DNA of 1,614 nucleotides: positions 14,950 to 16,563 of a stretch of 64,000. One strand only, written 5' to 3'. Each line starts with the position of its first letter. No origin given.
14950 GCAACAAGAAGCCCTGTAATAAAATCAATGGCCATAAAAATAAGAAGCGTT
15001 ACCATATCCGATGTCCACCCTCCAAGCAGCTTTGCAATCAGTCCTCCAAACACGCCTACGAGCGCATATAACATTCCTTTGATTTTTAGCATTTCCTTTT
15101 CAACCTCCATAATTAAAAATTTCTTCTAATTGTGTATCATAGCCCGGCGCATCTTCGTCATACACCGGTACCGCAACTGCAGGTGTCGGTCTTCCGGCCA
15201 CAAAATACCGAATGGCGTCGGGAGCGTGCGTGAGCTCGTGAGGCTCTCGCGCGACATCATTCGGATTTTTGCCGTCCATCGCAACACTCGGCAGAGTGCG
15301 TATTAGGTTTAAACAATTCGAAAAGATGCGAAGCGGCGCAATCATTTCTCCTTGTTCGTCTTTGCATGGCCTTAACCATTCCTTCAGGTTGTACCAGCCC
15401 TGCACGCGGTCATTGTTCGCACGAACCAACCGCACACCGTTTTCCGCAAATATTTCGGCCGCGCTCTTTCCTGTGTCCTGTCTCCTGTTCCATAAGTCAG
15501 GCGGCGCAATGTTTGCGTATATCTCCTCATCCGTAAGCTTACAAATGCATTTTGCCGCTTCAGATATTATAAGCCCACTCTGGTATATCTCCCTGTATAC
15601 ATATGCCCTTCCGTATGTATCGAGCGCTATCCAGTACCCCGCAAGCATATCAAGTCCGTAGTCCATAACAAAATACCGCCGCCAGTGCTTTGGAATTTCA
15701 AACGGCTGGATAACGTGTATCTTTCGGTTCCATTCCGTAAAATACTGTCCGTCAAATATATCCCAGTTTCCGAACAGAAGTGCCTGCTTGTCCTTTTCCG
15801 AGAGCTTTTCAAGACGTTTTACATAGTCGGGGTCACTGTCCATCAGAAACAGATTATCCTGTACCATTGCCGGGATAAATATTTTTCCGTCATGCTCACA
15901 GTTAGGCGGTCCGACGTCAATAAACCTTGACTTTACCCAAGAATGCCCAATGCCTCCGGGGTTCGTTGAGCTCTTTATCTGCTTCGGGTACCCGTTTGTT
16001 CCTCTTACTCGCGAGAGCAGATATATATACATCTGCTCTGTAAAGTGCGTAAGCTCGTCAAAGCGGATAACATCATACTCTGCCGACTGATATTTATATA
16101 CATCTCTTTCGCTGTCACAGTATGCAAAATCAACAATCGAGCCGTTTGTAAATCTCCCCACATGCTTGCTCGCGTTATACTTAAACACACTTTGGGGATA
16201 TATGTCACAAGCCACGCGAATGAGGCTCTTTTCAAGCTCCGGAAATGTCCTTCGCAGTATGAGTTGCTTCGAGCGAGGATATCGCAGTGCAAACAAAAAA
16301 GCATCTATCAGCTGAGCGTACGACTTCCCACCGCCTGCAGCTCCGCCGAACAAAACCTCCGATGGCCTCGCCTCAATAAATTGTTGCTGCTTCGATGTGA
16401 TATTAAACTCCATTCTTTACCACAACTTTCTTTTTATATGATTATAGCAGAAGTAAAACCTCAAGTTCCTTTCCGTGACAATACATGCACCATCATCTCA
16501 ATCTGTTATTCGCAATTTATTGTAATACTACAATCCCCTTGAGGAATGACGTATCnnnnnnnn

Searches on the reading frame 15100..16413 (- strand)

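Call 50: search_protein_families(library=ncbifam, proteins=[window:15100-16413:-], max_evalue=0.00001)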
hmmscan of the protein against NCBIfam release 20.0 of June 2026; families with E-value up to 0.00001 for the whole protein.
window:15100-16413:- (437 aa): 1 family
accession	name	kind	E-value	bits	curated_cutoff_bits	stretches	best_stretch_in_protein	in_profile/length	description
TIGR01547.1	phage_term_2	equivalog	4.8e-08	32.8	105.05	1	22-280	6-265/396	PBSX family phage terminase large subunit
